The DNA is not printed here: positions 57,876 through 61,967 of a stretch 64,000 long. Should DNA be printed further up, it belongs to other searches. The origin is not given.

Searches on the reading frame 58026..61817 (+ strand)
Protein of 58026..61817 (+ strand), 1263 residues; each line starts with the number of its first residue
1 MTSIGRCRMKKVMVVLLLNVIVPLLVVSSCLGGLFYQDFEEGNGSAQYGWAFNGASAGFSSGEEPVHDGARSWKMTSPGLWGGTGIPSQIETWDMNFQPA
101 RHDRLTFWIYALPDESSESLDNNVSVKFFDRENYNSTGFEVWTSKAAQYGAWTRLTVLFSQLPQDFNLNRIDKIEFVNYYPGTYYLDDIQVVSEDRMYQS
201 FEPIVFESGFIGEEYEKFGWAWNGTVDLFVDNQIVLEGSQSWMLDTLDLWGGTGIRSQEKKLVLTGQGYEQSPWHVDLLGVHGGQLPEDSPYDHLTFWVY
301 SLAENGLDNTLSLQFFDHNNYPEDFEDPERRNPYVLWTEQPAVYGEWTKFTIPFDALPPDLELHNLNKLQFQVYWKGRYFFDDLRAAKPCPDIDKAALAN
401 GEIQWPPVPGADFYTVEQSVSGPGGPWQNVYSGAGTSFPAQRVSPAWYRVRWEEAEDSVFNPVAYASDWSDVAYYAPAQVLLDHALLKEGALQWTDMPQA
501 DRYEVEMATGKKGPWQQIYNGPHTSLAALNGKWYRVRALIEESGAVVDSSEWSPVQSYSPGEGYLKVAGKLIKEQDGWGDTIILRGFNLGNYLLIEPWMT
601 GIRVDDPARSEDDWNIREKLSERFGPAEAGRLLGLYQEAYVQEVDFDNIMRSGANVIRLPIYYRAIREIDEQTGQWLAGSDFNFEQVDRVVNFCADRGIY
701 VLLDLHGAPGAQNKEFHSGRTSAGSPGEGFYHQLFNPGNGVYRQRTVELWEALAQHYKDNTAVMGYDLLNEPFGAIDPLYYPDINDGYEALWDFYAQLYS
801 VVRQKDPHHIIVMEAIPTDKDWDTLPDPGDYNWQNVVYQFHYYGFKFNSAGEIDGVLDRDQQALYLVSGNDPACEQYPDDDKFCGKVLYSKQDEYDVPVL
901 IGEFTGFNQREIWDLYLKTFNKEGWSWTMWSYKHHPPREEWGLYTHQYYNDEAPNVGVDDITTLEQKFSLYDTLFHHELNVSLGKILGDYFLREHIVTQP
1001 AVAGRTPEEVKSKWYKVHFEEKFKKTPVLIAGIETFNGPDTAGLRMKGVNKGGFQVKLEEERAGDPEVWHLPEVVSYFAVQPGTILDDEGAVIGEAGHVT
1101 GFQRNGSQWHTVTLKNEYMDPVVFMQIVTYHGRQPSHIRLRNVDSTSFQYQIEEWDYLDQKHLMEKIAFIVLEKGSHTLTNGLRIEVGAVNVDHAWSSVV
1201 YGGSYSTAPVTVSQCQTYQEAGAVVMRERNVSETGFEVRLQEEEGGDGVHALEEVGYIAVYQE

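Call 56: search_protein_families(library=pfam, proteins=[window:58026-61817:+], max_evalue=0.0001)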
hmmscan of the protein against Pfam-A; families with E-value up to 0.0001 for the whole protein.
window:58026-61817:+ (1263 aa): 3 families
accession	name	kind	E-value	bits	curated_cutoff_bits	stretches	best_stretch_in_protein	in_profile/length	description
PF00150.24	Cellulase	-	2.2e-29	103.2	23.5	1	641-934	22-270/272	Cellulase (glycosyl hydrolase family 5)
PF09458.16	H_lectin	-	1.3e-05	25.6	24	0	1016-1061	3-52/67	H-type lectin domain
PF02449.21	Glyco_hydro_42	-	3.9e-05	23.6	21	1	681-788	43-154/376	Beta-galactosidase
